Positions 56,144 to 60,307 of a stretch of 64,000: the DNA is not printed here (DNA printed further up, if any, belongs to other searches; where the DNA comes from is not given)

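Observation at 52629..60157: Four secreted, TM-less coiled-coil proteins occupy the VirB5/VirB6 slot; three share the mature N-terminus 'FL...'; no VirB6 is visible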

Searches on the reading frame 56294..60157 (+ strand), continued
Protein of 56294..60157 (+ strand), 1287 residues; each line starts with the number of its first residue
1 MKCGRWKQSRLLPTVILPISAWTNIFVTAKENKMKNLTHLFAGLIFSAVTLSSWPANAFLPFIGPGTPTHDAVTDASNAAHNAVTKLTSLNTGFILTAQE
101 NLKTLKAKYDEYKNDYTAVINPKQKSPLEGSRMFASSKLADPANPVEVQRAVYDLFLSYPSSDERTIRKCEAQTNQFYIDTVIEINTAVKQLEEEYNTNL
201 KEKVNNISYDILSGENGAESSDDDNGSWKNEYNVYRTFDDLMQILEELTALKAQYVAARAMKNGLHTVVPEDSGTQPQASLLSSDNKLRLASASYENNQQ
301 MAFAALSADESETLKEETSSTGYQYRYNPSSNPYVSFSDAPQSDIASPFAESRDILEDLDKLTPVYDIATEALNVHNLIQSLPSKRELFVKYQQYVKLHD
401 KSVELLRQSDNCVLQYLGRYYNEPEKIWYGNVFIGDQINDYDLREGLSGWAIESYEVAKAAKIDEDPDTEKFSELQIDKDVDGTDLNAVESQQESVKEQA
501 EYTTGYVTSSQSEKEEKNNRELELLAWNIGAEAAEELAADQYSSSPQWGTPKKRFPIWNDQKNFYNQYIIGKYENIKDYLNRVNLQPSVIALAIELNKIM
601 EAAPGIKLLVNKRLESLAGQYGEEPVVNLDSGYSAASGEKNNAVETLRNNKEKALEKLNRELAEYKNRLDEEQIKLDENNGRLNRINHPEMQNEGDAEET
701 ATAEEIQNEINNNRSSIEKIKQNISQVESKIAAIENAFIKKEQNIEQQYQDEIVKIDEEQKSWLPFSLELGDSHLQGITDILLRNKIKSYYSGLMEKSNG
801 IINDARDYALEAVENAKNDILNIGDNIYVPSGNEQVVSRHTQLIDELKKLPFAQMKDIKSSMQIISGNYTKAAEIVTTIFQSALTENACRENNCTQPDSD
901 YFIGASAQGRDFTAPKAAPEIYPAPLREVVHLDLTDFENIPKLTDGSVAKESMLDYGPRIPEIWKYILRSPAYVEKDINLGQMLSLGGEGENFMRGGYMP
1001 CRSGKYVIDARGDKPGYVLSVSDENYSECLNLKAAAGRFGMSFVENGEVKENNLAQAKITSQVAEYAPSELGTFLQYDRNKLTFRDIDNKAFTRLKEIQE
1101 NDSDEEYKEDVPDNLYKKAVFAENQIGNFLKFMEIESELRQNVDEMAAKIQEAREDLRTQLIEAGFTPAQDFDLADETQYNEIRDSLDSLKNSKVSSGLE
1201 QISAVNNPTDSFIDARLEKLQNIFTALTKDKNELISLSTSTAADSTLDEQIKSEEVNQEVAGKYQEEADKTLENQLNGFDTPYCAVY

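Call 92: predict_structure(alignment_id=A6)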
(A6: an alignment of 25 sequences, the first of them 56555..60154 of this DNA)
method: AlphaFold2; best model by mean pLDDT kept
length: 1200 residues; sequences in the alignment: 25
mean_pLDDT: 77.2   pTM: 0.64
mean pLDDT of the five models: 77.2, 75.6, 72.8, 72.5, 68.9
residues with pLDDT >= 90: 457; 70-90: 404; 50-70: 160; < 50: 179
segments of 3 or more residues with pLDDT < 50: 1-15, 18-50, 122-143, 185-234, 244-261, 379-386, 396-399, 401-403, 405-417, 606-611
pLDDT, mean of each block of 10 residues (from residue 1): 39 46 37 31 35 54 61 64 71 71 72 66 46 40 55 62 64 61 45 28 28 30 29 45 46 37 60 82 92 91 91 92 92 91 83 88 94 68 51 52 48 47 73 88 94 90 90 94 94 88 92 88 88 78 76 90 92 91 86 80 53 72 89 92 93 93 85 57 65 80 89 92 96 93 92 96 92 87 89 89 86 86 91 90 93 91 90 90 76 92 92 90 92 88 83 80 86 86 95 92 93 75 90 92 93 91 91 88 88 92 93 87 79 90 89 86 86 80 82 81
secondary structure, 60 per line:
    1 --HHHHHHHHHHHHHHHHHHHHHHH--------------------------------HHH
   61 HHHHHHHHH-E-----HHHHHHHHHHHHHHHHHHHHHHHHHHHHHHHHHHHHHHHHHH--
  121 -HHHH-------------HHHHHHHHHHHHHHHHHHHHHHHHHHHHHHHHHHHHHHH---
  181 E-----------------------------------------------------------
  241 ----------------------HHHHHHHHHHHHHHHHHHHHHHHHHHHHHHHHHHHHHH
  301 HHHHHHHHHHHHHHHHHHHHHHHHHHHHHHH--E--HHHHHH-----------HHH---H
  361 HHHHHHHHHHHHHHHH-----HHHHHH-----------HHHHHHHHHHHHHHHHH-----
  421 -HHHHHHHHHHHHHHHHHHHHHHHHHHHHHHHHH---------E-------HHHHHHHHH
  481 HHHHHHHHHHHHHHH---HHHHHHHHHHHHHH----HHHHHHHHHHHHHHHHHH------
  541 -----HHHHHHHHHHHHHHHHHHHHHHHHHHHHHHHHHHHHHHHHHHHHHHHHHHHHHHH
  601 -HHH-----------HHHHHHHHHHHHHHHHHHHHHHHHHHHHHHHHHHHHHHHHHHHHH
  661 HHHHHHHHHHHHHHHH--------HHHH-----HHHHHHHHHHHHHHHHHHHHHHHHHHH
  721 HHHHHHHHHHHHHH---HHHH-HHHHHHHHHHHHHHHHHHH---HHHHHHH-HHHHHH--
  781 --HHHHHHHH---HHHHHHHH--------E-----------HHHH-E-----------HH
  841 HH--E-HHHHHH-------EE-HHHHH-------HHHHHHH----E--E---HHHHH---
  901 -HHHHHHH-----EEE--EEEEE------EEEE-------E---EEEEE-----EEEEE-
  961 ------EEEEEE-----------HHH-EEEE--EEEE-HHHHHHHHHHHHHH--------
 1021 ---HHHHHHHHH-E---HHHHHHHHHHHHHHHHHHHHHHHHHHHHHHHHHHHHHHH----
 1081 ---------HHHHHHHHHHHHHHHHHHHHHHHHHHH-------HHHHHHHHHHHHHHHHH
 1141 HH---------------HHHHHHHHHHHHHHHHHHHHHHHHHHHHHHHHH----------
elements in order (helices of 4 or more, strands of 3 or more residues): H3-25 H58-69 H77-118 H122-125 H139-177 H263-331 H337-342 H360-376 H382-387 H399-415 H422-454 H472-495 H499-512 H517-534 H546-600 H616-676 H685-688 H694-734 H738-741 H743-761 H765-771 H773-778 H783-790 H794-801 H822-825 H839-842 H847-852 H863-867 H875-881 H893-897 H902-908 E914-916 E919-923 E930-933 E945-949 E955-959 E967-972 E988-991 E994-997 H999-1012 H1024-1032 H1038-1076 H1090-1116 H1124-1142 H1158-1190
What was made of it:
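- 56393..60157 (+): P4, 1254 aa. Signal peptide and mature start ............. (orthologues GIPTID..TD). Disordered linker with the shared motif (57170-57208). Large helical body plus a beta-rich domain. Invariant C-terminal PYCA[AVS]Y. AF2 of residues 55-1254: mean pLDDT 77.2, pTM 0.64 (call 92).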

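Call 94: fold_search(model_id=the predicted structure, library=pdb)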
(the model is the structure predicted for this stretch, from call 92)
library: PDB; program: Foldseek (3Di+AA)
matches with E <= 10: 180; with E <= 0.001: 0
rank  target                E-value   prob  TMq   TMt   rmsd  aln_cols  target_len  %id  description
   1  8i4x_B                2.2e-02  0.12  0.06  0.06  104.2       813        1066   13  Cryo-EM structure of 5-subunit Smc5/6 (released 2024-06-26)
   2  7qcd_B                4.7e-02  0.12  0.06  0.07  113.4       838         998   10  CryoEM structure of the Smc5/6-holocomplex (composite structure) (released 2022-09-21)
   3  9qe0_A                1.4e-01  0.07  0.06  0.05  79.0      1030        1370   12  Neobacillus vireti Wadjet-II JetABC dimer (released 2025-06-25)
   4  9e5c_7b               1.4e-01  0.06  0.06  0.03  69.1      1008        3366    9  Cryo-EM structure of 96 nm repeat of microtubule doublet from T. brucei flagellum (released 2025-03-12)
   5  7nyx_A                4.0e-01  0.06  0.07  0.06  73.7      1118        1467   10  Cryo-EM structure of the MukBEF-MatP-DNA monomer (closed conformation) (released 2021-07-07)
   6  8glv_Cn               4.3e-01  0.04  0.05  0.02  70.9      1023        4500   10  96-nm repeat unit of doublet microtubules from Chlamydomonas reinhardtii flagella (released 2023-05-31)
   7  7n6g_3W               5.1e-01  0.15  0.08  0.19  47.5       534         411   11  C1 of central pair (released 2022-05-18)
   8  9qe0_B                5.3e-01  0.04  0.06  0.05  79.8      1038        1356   12  Neobacillus vireti Wadjet-II JetABC dimer (released 2025-06-25)
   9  9gm7_A                5.6e-01  0.04  0.06  0.05  71.5      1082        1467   11  MukBEF in a nucleotide-bound state with open neck gate (monomer) (released 2025-03-26)
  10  4mu6                  6.3e-01  0.47  0.08  0.28  23.8       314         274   17  Crystal Structure of the N-terminal domain of Effector Protein LegC3 from Legionella pneumophila (released 2013-12-11)
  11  9gm6_A                6.9e-01  0.04  0.05  0.05  59.1       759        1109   12  MukBEF in a nucleotide-bound state with open neck gate (heads core) (released 2025-03-26)
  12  8i4x_A                8.2e-01  0.03  0.05  0.05  109.4       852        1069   12  Cryo-EM structure of 5-subunit Smc5/6 (released 2024-06-26)
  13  9fqr_D0               8.5e-01  0.04  0.06  0.04  44.9       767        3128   11  96-nm repeat of axonemal doublet microtubules from bovine sperm (released 2025-03-26)
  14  7k58_B                1.1e+00  0.02  0.05  0.03  63.2       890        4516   12  Structure of outer-arm dyneins bound to microtubule with microtubule binding state 1(MTBS-1) (released 2021-09-29)
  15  7n6g_3M               1.2e+00  0.12  0.09  0.22  48.0       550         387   10  C1 of central pair (released 2022-05-18)
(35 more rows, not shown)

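Call 97: search_dna_similar(query=window:56393-60154:+, collection=plasmids, mode=protein, max_rows=15, max_evalue=0.01)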
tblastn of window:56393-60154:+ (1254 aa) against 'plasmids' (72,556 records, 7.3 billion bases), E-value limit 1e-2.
No match.

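Call 101: search_protein_families(library=phrogs, proteins=[window:56393-60157:+], max_evalue=0.01)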
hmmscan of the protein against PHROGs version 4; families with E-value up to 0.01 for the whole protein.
window:56393-60157:+ (1254 aa): 1 family
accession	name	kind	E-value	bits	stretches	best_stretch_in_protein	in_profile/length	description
phrog_1847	-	unknown function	0.0017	18.3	1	607-730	53-159/474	-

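Call 107: fold_search(model_id=the predicted structure, library=viral)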
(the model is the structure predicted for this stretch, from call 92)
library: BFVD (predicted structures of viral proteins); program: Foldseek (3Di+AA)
matches with E <= 10: 260; with E <= 0.001: 0
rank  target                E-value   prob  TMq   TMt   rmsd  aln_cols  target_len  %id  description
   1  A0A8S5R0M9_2          1.8e-02  0.38  0.07  0.09  61.3       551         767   14  Chromosome segregation ATPase [Siphoviridae sp. ctyvQ1]
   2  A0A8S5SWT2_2          4.1e-02  0.07  0.06  0.05  72.3      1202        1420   11  Minor tail protein [Siphoviridae sp. ctZHD14]
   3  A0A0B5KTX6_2          6.0e-02  0.10  0.05  0.05  46.3       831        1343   12  RNA-directed RNA polymerase L [Xinzhou Spider Virus]
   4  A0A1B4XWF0            7.2e-02  0.30  0.09  0.08  41.8       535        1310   12  DNA repair [Tenacibaculum phage pT24]
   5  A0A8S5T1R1            7.5e-02  0.35  0.10  0.09  54.1       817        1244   12  Tail length tape measure protein [Siphoviridae sp. ctiJm4]
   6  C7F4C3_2              7.5e-02  0.21  0.07  0.08  54.4       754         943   11  (no name in the UniProt tables at hand)
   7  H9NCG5                7.5e-02  0.15  0.08  0.08  60.1       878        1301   13  (no name in the UniProt tables at hand)
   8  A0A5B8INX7            8.5e-02  0.14  0.06  0.09  53.8       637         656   14  Uncharacterized protein [Mimiviridae sp. ChoanoV1]
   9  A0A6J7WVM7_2          1.1e-01  0.18  0.06  0.06  63.4       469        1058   11  Phage tail tape measure protein [uncultured Caudovirales phage]
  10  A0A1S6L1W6            1.1e-01  0.33  0.10  0.14  45.9       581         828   12  (no name in the UniProt tables at hand)
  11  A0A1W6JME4            1.4e-01  0.08  0.07  0.08  60.4       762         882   12  Tail tape measure protein [Lactococcus phage AM9]
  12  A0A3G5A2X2            1.5e-01  0.10  0.07  0.07  55.9       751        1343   13  DNA repair exonuclease [Harvfovirus sp.]
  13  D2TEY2                1.5e-01  0.41  0.09  0.09  27.1       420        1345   15  (no name in the UniProt tables at hand)
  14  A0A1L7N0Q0            1.7e-01  0.12  0.08  0.10  61.2       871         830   12  Putative SbcC-ATPase [Ralstonia phage RP12]
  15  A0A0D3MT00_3          1.7e-01  0.08  0.06  0.07  55.6       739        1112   13  Tail tape measure protein [Lactococcus phage WRP3]
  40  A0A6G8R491            5.1e-01  0.05  0.06  0.06  61.0       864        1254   15  (no name in the UniProt tables at hand)
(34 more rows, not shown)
